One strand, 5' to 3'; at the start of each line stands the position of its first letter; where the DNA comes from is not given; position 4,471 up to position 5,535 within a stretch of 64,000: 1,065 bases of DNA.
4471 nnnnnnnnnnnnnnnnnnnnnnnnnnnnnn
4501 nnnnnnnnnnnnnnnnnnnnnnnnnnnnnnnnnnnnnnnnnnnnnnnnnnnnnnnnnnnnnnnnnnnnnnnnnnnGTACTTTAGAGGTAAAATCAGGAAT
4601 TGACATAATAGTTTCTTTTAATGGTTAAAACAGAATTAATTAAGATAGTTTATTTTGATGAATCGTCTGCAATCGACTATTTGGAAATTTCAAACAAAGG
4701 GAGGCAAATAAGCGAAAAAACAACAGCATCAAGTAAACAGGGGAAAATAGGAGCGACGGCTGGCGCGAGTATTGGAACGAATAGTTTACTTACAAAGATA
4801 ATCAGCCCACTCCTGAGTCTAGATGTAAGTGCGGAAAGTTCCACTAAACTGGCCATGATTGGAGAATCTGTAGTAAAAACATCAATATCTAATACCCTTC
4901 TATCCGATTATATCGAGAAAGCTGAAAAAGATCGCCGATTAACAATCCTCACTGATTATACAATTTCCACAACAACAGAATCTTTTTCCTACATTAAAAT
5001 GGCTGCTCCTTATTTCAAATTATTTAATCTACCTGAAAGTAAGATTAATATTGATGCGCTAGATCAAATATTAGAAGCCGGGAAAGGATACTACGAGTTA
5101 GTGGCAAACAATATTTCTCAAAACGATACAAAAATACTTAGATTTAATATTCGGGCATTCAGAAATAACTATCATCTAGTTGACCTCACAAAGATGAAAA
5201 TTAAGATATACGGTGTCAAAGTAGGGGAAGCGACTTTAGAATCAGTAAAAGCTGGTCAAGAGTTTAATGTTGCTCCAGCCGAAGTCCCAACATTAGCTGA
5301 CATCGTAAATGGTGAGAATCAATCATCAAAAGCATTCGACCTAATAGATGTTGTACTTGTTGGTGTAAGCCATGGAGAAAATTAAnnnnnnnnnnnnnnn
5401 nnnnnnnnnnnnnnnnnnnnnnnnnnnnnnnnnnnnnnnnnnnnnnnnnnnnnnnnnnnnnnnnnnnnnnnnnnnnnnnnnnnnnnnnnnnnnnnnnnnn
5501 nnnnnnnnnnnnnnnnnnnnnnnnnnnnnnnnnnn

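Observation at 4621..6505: Two-gene cassette: unknown 254-aa protein translationally coupled to a stand-alone ClpA/B D2-like AAA+ ATPase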

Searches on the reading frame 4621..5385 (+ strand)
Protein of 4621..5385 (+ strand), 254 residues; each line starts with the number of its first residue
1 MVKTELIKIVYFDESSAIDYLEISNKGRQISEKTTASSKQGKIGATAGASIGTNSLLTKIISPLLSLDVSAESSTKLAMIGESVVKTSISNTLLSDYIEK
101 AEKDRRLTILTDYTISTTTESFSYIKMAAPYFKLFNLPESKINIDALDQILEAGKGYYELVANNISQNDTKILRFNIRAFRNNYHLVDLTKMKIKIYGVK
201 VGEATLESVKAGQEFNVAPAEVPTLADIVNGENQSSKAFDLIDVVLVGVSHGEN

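Call 3: search_protein_families(library=pfam, proteins=[window:4621-5385:+], max_evalue=0.01)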
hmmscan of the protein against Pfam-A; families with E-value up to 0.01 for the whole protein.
window:4621-5385:+ (254 aa): 1 family
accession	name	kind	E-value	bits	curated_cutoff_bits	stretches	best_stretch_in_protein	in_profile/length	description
PF19952.5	DUF6414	-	6.1e-25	89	25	1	6-249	1-282/283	Domain of unknown function (DUF6414)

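Call 4: search_protein_families(library=padloc, proteins=[window:4621-5385:+], max_evalue=0.01)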
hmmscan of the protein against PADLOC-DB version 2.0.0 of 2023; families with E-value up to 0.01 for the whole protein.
window:4621-5385:+ (254 aa): 1 family
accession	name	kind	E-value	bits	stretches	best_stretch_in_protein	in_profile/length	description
PDLC03837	DolA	-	1.1e-64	217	1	4-249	3-257/258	-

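Call 6: search_protein_families(library=ncbifam, proteins=[window:4621-5385:+], max_evalue=0.01)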
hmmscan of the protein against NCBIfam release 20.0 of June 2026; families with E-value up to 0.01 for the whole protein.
window:4621-5385:+ (254 aa): 0 families

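Call 7: search_protein_families(library=phrogs, proteins=[window:4621-5385:+], max_evalue=0.01)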
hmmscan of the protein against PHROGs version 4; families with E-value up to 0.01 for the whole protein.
window:4621-5385:+ (254 aa): 0 families

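Call 15: find_homologous_proteins(query=window:4621-5382:+, max_evalue=0.001)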
Query window:4621-5382:+ (254 aa): 47 proteins with E <= 0.001 among 869 candidates.
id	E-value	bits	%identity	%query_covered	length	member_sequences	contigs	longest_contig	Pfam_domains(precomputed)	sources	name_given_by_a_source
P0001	1.7e-153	527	100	100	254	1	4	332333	PF19952.6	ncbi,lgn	-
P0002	6.0e-95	335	66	97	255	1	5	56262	PF19952.6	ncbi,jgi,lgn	-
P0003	2.0e-92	327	64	97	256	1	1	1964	PF19952.6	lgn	-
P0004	3.8e-53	198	43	96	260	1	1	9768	PF19952.6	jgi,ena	-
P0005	1.5e-52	196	41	95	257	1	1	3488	PF19952.6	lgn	-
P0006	1.7e-51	193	42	98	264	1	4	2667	PF19952.6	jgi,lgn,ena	-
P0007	1.1e-50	190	40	96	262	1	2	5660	PF19952.6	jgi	-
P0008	1.6e-49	187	40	98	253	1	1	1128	PF19952.6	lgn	-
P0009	6.1e-49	185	39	99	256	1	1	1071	PF19952.6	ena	-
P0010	5.0e-48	182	42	98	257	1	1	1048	PF19952.6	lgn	-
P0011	7.7e-48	181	40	98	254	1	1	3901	PF19952.6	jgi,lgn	jgi:hypothetical protein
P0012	1.4e-47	180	41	96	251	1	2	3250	PF19952.6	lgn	-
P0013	3.0e-47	179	45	82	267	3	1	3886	PF19952.6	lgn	-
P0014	5.1e-47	178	39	96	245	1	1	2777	PF19952.6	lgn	-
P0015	9.3e-47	178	42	83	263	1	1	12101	PF19952.6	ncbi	-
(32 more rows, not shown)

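Call 23: find_related_loci(query=A1, collection=genome_contigs, flank=6000)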
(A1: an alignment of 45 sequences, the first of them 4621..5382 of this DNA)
Query A1 (254 aa) in genome_contigs; peptide patterns used: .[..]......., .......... (x = any residue, [..] = any of these).
307 stretches matched a pattern; 151 encode a relative of the query (tblastn E <= 1e-3); the best 80 are kept; 80 distinct loci.
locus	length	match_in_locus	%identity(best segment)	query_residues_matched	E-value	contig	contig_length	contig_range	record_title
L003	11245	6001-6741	66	3-249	2e-104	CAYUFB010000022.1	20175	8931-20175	MAG TPA_asm: uncultured Candidatus Saccharibacteria bacterium isolate SRP167436_co1_363 genome assembly, contig: NODE_41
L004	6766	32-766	41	3-249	5e-55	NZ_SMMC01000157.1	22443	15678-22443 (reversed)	Curvivirga aplysinae strain RKSG073 Contig_3, whole genome shotgun sequence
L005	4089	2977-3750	37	3-253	3e-50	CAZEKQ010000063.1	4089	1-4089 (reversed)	MAG TPA_asm: uncultured Eubacteriales bacterium isolate SRP192927_co8_261 genome assembly, contig: NODE_24642_length_408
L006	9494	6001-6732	38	6-251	1e-46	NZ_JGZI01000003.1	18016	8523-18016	Bifidobacterium psychraerophilum strain LMG 21775 Contig03, whole genome shotgun sequence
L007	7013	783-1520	37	5-252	4e-45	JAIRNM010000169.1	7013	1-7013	MAG: Bifidobacteriaceae bacterium isolate Cd354_bin28 k119_320544, whole genome shotgun sequence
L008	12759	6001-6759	36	8-251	3e-44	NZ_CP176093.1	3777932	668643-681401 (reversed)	Methanospirillum lacunae strain Ki8-1 chromosome, complete genome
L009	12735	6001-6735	35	4-251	4e-43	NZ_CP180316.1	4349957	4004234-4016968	Arthrobacter sp. A5 chromosome, complete genome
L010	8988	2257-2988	35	6-251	3e-43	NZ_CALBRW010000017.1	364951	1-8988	MAG: uncultured Microbacterium sp. isolate SRR3997478_bin.61_CONCOCT_v1.1_MAG ERZ778018.28, whole genome shotgun sequenc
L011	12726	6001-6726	35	6-251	4e-43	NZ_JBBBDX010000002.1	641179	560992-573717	Agromyces sp. CCNWLW213 scaffold2, whole genome shotgun sequence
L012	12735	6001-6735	37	6-253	5e-43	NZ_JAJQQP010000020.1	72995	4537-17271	Promicromonospora iranensis strain UTMC 00792 Scaffold20, whole genome shotgun sequence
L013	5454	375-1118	34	2-251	5e-43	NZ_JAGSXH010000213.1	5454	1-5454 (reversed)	Actinocrinis puniceicyclus strain DSM 45618 NODE_213_length_5454_cov_11.0244, whole genome shotgun sequence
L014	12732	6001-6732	34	3-250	1e-42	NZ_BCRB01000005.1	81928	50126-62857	Cellulomonas iranensis NBRC 101100 = JCM 18110 strain NBRC 101100, whole genome shotgun sequence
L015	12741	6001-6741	34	1-251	3e-42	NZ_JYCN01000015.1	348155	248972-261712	Arthrobacter sp. SPG23 SPG23_c15, whole genome shotgun sequence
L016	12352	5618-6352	35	6-252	2e-42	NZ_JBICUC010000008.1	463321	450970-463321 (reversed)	Kribbella sp. NPDC048928 NPDC048928_35_G7.ctg-0008, whole genome shotgun sequence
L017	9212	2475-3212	35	3-251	4e-42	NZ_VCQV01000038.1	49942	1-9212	Leekyejoonella antrihumi strain C5-26 contig38, whole genome shotgun sequence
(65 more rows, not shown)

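Call 25: predict_structure(alignment_id=A1)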
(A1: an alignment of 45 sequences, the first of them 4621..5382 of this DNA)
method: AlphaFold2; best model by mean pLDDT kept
length: 254 residues; sequences in the alignment: 45
mean_pLDDT: 75.0   pTM: 0.70
mean pLDDT of the five models: 75.0, 74.2, 73.3, 72.9, 72.8
residues with pLDDT >= 90: 118; 70-90: 44; 50-70: 39; < 50: 53
segments of 3 or more residues with pLDDT < 50: 31-80
pLDDT, mean of each block of 10 residues (from residue 1): 79 95 75 31 28 39 39 41 60 91 94 95 91 75 79 90 96 95 91 96 93 69 65 74 97 68
secondary structure, 60 per line:
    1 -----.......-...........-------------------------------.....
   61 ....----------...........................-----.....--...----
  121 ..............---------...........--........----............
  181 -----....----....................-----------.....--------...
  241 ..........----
elements in order: E6-12 H14-24 H56-64 H75-101 E107-111 E114-116 H122-134 H144-154 E157-164 E169-176 H186-189 E194-205 H206-209 H225-229 E238-250

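Call 30: fold_search(model_id=the predicted structure, library=pdb)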
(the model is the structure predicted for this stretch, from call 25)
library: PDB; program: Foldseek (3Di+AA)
matches with E <= 10: 62; with E <= 0.001: 0
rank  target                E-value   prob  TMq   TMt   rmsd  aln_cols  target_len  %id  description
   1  8emh_E                7.1e-01  0.06  0.11  0.05  15.0       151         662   10  CryoEM characterization of a unique AAA+ BrxL phage restriction factor (released 2023-02-01)
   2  8emc_B                8.1e-01  0.06  0.11  0.06  13.4       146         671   11  CryoEM characterization of BrxL -- a unique AAA+ phage restriction Factor. (released 2023-02-01)
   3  8q3b_E                9.6e-01  0.09  0.12  0.14  10.8        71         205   21  The closed state of the ASFV apo-RNA polymerase (released 2024-02-14)
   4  8emc_J                1.2e+00  0.04  0.10  0.05  14.7       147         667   12  CryoEM characterization of BrxL -- a unique AAA+ phage restriction Factor. (released 2023-02-01)
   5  1efw_A                1.4e+00  0.08  0.15  0.08   8.9       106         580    8  Crystal structure of aspartyl-tRNA synthetase from Thermus thermophilus complexed to tRNAasp from Escherichia coli (released 2000-06-19)
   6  4xrw                  1.6e+00  0.04  0.14  0.13  12.2       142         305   14  Crystal structure of the di-domain ARO/CYC BexL from the BE-7585A biosynthetic pathway (released 2015-12-02)
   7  8emc_F                1.6e+00  0.03  0.10  0.05  14.1       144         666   12  CryoEM characterization of BrxL -- a unique AAA+ phage restriction Factor. (released 2023-02-01)
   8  5dof_B                1.9e+00  0.06  0.13  0.19  12.2        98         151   11  Crystal structure of Tetrahymena p19 (released 2015-11-25)
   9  8a9n_B                2.0e+00  0.04  0.12  0.18  10.9       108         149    9  Structure of DpA polyamine acetyltransferase in complex with 1,3-DAP (released 2023-07-12)
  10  9gjw_2                2.4e+00  0.06  0.15  0.07   6.6        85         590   12  OCCM maturation intermediate stalled with an Arginine Finger mutation in Mcm2 (released 2025-03-05)
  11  6hhv_A                2.5e+00  0.06  0.15  0.08   8.0       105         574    6  Structure of T. thermophilus AspRS in Complex with 5'-O-(N-(L-aspartyl)-sulfamoyl)N3-methyluridine (released 2019-12-18)
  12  9shx_I                2.5e+00  0.02  0.11  0.14  14.3       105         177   12  Type I-F_HNH variant Cascade bound to dsDNA, HNH domain in middle position (released 2026-02-04)
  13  8a9o_B                2.7e+00  0.03  0.12  0.18  10.9       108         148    9  Structure of the polyamine acetyltransferase DpA (released 2023-07-12)
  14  6wqc                  2.8e+00  0.02  0.11  0.10  15.6       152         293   12  Crystal structure of VipF from Legionella hackeliae in complex with CoA (released 2021-11-10)
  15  8emh_D                2.8e+00  0.02  0.11  0.05  14.3       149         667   12  CryoEM characterization of a unique AAA+ BrxL phage restriction factor (released 2023-02-01)
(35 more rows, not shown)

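Call 38: search_solved_structures(query=A1, max_evalue=10)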
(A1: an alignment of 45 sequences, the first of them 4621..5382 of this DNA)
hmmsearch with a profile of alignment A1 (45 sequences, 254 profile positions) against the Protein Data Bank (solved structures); distinct sequences matched with E-value up to 10: 1.
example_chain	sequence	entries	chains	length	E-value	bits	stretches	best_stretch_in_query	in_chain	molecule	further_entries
8hrf_A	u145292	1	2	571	1.3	11.7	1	140-175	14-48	Chitinase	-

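Call 54: fold_search(model_id=the predicted structure, library=viral)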
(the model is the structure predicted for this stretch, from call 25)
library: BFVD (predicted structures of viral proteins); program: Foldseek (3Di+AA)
matches with E <= 10: 74; with E <= 0.001: 0
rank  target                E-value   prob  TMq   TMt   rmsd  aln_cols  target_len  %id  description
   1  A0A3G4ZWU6            1.7e-01  0.04  0.12  0.11  19.7       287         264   12  Uncharacterized protein (Fragment) [Faunusvirus sp.]
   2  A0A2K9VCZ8            2.6e-01  0.12  0.18  0.19  18.1       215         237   12  Uncharacterized protein [Lactobacillus phage Semele]
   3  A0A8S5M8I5            4.9e-01  0.60  0.19  0.18   6.6        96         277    9  Prokaryotic membrane lipoprotein lipid attachment site [Caudovirales sp. ctCiv1]
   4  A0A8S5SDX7            5.6e-01  0.04  0.11  0.13  18.4       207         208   12  Uncharacterized protein [Siphoviridae sp. ctnpt50]
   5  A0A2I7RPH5            1.3e+00  0.09  0.17  0.12   5.3        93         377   10  (no name in the UniProt tables at hand)
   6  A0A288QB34            1.4e+00  0.03  0.12  0.11  28.5       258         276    9  Odv-e28/pif-4 [Cyclophragma undans nucleopolyhedrovirus]
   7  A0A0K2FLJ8            1.4e+00  0.06  0.10  0.20   6.1        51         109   16  (no name in the UniProt tables at hand)
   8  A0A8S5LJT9            1.5e+00  0.09  0.15  0.21  11.3        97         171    9  Uncharacterized protein [Siphoviridae sp. ctXPh6]
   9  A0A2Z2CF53            1.5e+00  0.04  0.12  0.11  18.8       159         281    9  Phosphoprotein [Orgi virus]
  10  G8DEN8                1.5e+00  0.04  0.11  0.11  15.3       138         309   14  (no name in the UniProt tables at hand)
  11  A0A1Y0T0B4            1.5e+00  0.04  0.11  0.11  27.7       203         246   11  Virion structural protein [Pseudomonas phage Noxifer]
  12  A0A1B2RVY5            1.7e+00  0.03  0.09  0.09  20.1       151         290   16  Uncharacterized protein [Lymphocystis disease virus 3]
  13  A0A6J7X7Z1            1.8e+00  0.11  0.12  0.23   6.5        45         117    4  Uncharacterized protein [uncultured Caudovirales phage]
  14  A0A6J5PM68            2.2e+00  0.05  0.12  0.25  22.6       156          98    9  Uncharacterized protein [uncultured Caudovirales phage]
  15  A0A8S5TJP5            2.2e+00  0.01  0.09  0.09  27.3       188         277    8  Uncharacterized protein (Fragment) [CrAss-like virus sp. ctyM420]
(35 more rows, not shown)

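Call 55: search_protein_representatives(alignment_id=A1)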
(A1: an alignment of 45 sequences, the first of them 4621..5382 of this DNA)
Query: 45 sequences, 254 profile positions. Proteins with E-value up to 0.001 (for the whole library): 604; up to 1e-10: 364; up to 1e-30: 210. The best 150 are listed.
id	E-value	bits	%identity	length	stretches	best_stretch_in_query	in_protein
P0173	3.1e-94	331.7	-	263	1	3-251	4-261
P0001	2.8e-85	302.4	-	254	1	5-253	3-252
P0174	1.7e-83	296.5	-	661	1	6-250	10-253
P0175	1.6e-82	293.3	-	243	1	8-251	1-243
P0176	3.6e-82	292.1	-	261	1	2-251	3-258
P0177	2.6e-81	289.3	-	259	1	2-252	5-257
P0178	2.2e-80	286.3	-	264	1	1-253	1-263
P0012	2.6e-79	282.8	-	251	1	8-251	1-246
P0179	7.2e-78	278.0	-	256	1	1-252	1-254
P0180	1.7e-77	276.9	-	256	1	5-251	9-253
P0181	8.8e-77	274.5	-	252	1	5-251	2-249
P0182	1.4e-76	273.8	-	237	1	8-250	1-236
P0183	1.9e-76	273.4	-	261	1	5-253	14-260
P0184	1.9e-76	273.4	-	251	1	2-252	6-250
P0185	2.5e-76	273.0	-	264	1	3-251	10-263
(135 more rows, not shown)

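Call 61: search_dna_similar(query=window:4621-5382:+, collection=plasmids, mode=protein, max_rows=15)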
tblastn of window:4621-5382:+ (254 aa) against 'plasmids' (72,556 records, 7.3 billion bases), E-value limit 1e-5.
Records with a match: 25; places in all: 26; records where one place covers at least 80% of the query: 23.
Best place of each record, by identity: <60% 25.
By first word of the organism name: Bacillus 8; Enterococcus 8; Leuconostoc 3; Lactiplantibacillus 2; Listeria 1; Latilactobacillus 1; Levilactobacillus 1; Alkalihalophilus 1.
By predicted mobility (MOB-suite, as given by PLSDB): mobilizable 11; non-mobilizable 9; conjugative 5.
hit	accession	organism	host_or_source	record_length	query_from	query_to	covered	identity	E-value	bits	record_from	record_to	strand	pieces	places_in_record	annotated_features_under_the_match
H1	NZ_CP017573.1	Bacillus thuringiensis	whole organism,soil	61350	5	252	98%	33.2%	8e-28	118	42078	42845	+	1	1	DUF6414 family protein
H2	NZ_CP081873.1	Bacillus toyonensis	Environment,soil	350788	6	250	96%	32.8%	2e-27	117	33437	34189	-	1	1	DUF6414 family protein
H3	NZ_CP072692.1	Bacillus thuringiensis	whole organism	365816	8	249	95%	33.2%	3e-25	111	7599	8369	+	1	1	DUF6414 family protein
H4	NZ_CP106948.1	Bacillus thuringiensis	BGSC database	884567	8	249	95%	33.2%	3e-25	111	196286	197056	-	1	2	DUF6414 family protein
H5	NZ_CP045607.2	Bacillus cereus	Whole organism,soil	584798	6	251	97%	32.6%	1e-28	120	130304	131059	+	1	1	DUF6414 family protein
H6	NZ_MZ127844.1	Listeria innocua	-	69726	6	250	96%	32.5%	6e-28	119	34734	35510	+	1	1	DUF6414 family protein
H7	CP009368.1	Bacillus cereus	-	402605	6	250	96%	32.2%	3e-27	117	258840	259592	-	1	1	hypothetical protein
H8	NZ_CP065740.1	Bacillus tropicus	-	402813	6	250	96%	32.2%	3e-27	117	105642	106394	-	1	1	DUF6414 family protein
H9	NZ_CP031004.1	Latilactobacillus curvatus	fermented food product,raw fermented ...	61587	1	249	98%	31.3%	6e-24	107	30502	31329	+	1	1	DUF6414 family protein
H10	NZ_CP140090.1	Lactiplantibacillus plantarum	food,Broad bean paste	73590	1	249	98%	31.3%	6e-24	107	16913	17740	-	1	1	DUF6414 family protein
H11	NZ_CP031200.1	Levilactobacillus brevis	-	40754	8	249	95%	31.4%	6e-24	107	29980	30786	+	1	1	DUF6414 family protein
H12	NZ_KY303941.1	Enterococcus faecalis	fecal material of a Blue whale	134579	8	249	95%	30.7%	2e-23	105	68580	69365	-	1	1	DUF6414 family protein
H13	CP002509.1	Bacillus thuringiensis serovar finitimus YBT-020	-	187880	8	249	95%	30.1%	3e-23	105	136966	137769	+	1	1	hypothetical protein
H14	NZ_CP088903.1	Leuconostoc mesenteroides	cell culture,sucrose solution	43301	3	249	97%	28.9%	8e-14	78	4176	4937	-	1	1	DUF6414 family protein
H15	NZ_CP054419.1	Leuconostoc carnosum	cell culture,Natural product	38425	3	249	97%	28.5%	3e-13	76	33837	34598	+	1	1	DUF6414 family protein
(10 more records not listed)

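Call 62: search_dna_similar(query=window:4621-5382:+, collection=phages, mode=protein, max_rows=15)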
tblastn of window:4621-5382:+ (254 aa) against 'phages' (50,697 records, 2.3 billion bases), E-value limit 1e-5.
Records with a match: 1; places in all: 1; records where one place covers at least 80% of the query: 1.
Best place of each record, by identity: <60% 1.
By first word of the organism name: Bacteriophage 1.
By host as written in the record: - 1.
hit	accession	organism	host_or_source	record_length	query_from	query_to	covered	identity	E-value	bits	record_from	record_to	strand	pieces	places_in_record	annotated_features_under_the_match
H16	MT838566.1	Bacteriophage sp.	human fecal samples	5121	6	249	96%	32.7%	3e-28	118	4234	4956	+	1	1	record has no annotation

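Call 63: get_annotated_region(hit=H6, flank=4000)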
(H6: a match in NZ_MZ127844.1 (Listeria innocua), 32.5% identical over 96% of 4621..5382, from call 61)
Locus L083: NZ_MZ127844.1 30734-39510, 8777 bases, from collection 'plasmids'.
description: Listeria innocua strain 62/06 plasmid pLIS35, complete sequence
organism: Listeria innocua (NCBI taxid 1642)
taxonomy: Bacteria; Bacillota; Bacilli; Bacillales; Listeriaceae; Listeria; Listeria innocua
host: -; source: -; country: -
typing (MOB-suite, as given by PLSDB): mobilizable; replicon rep_cluster_110; relaxase MOBP,MOBP
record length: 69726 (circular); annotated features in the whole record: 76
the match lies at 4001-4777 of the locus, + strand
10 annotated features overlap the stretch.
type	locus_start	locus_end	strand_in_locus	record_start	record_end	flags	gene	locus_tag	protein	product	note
CDS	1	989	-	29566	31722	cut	copB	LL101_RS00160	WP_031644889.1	copper-translocating P-type ATPase CopB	-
CDS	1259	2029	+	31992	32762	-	-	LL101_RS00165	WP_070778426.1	phosphotransferase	-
CDS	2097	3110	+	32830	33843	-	-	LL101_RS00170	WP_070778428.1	phosphotransferase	-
CDS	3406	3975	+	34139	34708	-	-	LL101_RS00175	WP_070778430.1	recombinase family protein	GO:0006310 - DNA recombination [Evidence IEA]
CDS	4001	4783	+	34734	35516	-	-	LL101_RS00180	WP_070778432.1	DUF6414 family protein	-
CDS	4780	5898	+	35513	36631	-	-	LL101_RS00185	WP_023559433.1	AAA family ATPase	-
CDS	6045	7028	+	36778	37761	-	-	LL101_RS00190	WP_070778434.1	Abi family protein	-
CDS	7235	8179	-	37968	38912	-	-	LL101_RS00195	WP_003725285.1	AAA family ATPase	-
CDS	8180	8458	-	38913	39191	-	-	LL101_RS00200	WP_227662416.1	hypothetical protein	-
CDS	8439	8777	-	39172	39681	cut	-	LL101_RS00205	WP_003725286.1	hypothetical protein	-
